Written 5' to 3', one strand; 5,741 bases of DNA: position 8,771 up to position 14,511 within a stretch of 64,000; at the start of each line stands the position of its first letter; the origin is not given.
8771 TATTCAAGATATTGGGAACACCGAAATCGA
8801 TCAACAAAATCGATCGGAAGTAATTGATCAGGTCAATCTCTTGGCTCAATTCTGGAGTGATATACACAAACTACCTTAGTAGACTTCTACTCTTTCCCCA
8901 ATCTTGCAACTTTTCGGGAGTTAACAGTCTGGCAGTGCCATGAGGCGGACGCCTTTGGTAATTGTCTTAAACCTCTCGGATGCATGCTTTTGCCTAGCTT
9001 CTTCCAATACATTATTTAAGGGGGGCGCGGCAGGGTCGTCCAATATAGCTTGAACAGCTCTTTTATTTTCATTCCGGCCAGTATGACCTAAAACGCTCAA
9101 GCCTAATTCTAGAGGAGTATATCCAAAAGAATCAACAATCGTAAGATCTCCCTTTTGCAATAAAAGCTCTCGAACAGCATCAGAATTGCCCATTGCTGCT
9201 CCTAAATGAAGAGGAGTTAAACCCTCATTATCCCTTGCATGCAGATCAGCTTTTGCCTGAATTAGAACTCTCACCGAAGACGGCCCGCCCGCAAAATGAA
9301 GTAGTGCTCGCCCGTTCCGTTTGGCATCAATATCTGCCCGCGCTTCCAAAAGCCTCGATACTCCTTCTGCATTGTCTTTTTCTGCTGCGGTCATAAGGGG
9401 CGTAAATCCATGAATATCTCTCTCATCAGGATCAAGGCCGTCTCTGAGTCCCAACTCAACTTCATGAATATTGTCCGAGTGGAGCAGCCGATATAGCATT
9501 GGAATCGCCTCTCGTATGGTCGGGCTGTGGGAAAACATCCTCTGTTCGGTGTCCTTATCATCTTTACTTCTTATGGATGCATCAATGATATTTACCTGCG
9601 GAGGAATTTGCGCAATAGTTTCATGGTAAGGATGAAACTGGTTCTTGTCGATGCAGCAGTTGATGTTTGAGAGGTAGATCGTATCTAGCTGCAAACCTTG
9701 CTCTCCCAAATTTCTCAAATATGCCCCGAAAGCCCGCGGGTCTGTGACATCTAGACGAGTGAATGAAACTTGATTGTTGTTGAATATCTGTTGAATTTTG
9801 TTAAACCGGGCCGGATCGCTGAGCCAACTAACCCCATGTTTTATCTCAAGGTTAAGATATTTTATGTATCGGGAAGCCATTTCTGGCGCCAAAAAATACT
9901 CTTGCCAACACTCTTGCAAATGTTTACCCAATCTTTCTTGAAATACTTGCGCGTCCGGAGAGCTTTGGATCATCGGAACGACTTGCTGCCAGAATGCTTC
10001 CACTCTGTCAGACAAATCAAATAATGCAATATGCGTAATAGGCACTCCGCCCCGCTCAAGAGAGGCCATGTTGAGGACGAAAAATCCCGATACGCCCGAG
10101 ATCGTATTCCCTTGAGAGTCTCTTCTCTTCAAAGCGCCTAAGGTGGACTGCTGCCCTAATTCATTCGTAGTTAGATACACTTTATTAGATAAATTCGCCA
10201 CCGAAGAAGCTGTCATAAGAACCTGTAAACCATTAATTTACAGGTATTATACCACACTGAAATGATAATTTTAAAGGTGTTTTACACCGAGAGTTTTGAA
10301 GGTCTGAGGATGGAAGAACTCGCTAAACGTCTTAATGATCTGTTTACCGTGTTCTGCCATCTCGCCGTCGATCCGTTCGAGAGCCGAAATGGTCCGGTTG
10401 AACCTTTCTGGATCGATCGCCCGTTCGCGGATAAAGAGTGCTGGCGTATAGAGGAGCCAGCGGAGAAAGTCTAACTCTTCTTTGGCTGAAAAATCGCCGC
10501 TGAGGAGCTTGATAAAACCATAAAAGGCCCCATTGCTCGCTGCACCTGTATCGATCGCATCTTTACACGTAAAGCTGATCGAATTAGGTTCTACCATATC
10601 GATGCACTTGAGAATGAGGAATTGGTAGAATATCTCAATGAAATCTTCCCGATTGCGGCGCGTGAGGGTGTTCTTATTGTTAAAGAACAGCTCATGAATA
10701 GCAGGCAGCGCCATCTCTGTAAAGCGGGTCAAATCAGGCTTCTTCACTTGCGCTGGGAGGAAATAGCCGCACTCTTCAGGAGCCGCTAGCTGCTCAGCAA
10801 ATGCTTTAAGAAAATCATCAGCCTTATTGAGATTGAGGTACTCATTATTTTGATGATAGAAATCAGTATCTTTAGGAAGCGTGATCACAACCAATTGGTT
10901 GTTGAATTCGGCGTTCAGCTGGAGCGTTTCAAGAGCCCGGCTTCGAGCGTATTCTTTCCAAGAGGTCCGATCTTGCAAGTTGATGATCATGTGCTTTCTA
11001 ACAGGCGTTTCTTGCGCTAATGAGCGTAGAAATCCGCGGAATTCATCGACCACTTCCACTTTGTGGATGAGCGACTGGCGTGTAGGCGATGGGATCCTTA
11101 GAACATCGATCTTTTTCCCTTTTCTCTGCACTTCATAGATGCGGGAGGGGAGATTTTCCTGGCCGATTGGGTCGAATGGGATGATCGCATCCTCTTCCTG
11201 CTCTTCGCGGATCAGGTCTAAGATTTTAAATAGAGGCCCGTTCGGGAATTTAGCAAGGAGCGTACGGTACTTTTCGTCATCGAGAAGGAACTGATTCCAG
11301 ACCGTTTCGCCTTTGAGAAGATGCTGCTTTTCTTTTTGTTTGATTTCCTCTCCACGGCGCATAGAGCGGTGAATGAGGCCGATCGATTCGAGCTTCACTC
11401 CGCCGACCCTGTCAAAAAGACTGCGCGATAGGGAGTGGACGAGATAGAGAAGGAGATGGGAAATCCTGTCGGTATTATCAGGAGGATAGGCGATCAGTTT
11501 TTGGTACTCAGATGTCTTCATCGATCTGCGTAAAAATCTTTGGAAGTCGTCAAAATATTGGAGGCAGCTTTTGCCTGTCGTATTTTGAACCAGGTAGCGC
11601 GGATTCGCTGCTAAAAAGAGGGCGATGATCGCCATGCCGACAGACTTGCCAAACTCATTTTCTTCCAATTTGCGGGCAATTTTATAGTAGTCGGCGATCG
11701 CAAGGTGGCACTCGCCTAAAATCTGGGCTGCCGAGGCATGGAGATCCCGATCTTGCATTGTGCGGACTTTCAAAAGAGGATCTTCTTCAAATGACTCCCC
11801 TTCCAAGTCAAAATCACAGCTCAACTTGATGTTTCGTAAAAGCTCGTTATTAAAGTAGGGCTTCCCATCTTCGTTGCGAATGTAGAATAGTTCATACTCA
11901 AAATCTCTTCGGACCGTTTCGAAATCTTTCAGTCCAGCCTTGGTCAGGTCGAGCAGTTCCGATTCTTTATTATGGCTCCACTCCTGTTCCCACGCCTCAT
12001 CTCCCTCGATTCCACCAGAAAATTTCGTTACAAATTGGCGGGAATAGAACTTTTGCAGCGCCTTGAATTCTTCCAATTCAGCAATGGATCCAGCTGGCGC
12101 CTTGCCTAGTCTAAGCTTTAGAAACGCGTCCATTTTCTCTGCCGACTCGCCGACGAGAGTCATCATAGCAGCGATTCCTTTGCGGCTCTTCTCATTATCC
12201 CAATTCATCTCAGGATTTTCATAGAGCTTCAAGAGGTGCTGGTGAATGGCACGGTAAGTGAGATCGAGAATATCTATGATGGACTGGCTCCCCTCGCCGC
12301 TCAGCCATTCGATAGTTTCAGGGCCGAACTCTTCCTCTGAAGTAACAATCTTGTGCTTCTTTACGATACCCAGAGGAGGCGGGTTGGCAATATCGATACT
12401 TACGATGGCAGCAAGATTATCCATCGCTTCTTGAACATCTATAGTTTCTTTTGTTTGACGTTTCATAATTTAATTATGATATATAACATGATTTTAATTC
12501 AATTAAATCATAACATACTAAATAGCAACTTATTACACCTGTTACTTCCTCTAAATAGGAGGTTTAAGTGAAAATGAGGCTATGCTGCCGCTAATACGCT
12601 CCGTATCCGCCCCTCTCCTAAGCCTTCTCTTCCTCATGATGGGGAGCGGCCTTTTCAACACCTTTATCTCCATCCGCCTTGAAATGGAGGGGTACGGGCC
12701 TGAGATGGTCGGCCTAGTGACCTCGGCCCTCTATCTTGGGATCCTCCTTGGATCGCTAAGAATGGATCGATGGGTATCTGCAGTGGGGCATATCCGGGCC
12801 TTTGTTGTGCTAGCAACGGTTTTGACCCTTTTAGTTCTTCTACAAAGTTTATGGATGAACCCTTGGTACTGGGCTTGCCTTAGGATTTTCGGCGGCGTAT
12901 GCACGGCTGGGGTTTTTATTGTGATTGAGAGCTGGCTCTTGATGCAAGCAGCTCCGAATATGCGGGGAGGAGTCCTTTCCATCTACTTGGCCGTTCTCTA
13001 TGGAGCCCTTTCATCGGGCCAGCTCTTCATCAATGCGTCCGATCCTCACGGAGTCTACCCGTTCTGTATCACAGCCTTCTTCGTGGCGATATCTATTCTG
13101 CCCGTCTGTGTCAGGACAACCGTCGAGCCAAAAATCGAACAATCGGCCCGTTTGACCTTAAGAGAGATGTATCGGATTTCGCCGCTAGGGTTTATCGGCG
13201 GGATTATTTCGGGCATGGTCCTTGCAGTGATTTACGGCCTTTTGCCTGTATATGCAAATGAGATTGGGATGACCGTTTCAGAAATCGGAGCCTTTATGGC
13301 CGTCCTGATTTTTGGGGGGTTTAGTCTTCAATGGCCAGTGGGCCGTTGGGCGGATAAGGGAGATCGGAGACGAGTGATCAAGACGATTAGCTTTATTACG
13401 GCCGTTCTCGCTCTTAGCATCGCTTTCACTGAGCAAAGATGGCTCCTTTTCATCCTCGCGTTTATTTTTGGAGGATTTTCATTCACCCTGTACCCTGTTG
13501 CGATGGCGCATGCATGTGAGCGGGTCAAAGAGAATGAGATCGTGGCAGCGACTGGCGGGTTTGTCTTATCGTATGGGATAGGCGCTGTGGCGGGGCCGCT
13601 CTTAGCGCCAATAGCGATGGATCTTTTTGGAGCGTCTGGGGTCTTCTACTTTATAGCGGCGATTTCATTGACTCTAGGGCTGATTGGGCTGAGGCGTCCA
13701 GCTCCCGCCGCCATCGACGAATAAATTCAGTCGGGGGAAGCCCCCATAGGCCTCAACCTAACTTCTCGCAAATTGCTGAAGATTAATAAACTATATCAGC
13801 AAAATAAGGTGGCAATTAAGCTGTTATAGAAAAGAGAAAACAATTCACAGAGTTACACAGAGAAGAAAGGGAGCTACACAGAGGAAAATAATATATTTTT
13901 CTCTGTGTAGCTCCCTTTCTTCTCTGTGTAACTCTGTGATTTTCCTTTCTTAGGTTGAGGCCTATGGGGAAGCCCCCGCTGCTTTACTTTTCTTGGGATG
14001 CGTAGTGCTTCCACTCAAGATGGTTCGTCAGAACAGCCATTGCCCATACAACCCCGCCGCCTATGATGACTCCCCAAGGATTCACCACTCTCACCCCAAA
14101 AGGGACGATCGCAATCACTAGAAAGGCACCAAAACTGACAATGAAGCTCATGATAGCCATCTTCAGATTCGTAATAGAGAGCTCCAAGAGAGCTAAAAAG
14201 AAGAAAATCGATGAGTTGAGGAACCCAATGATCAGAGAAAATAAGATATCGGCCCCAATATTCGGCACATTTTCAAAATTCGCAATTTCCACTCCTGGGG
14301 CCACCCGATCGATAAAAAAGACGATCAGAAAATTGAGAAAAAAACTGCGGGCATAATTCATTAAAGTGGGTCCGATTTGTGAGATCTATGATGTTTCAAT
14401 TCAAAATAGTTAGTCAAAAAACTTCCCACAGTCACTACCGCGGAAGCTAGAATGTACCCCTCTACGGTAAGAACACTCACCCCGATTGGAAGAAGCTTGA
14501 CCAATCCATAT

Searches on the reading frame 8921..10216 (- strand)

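Call 59: search_protein_families(library=pfam, proteins=[window:8921-10216:-], max_evalue=0.0001)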
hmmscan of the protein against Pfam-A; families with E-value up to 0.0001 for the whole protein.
window:8921-10216:- (431 aa): 6 families
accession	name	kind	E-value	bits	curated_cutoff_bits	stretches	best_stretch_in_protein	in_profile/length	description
PF00023.36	Ank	-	2.7e-15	56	21.1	0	269-299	1-31/33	Ankyrin repeat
PF13857.12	Ank_5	-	3.8e-15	56.3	27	2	318-371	1-55/56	Ankyrin repeats (many copies)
PF12796.13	Ank_2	-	1.4e-14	54.8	27.3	2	257-329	17-90/90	Ankyrin repeats (3 copies)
PF13637.12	Ank_4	-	1.6e-11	44.6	22.7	1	314-349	12-47/50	Ankyrin repeats (many copies)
PF25046.1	DUF7790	-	3.7e-09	36.8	23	1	123-205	123-203/272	Domain of unknown function (DUF7790)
PF13606.12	Ank_3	-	1.6e-08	34.5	22.3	0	269-298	1-30/30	Ankyrin repeat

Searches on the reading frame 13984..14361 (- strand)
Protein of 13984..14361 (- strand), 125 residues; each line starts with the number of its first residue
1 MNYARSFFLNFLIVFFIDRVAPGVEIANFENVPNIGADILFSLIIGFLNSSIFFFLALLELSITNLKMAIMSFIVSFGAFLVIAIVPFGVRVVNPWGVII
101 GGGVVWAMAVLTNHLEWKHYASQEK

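Call 60: search_protein_families(library=pfam, proteins=[window:13984-14361:-], max_evalue=0.0001)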
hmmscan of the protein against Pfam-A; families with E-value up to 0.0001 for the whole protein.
window:13984-14361:- (125 aa): 1 family
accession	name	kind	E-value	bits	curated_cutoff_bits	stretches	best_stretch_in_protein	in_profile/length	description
PF04020.18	Phage_holin_4_2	-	1.3e-05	26.1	28.8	1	2-108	2-102/105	Mycobacterial 4 TMS phage holin, superfamily IV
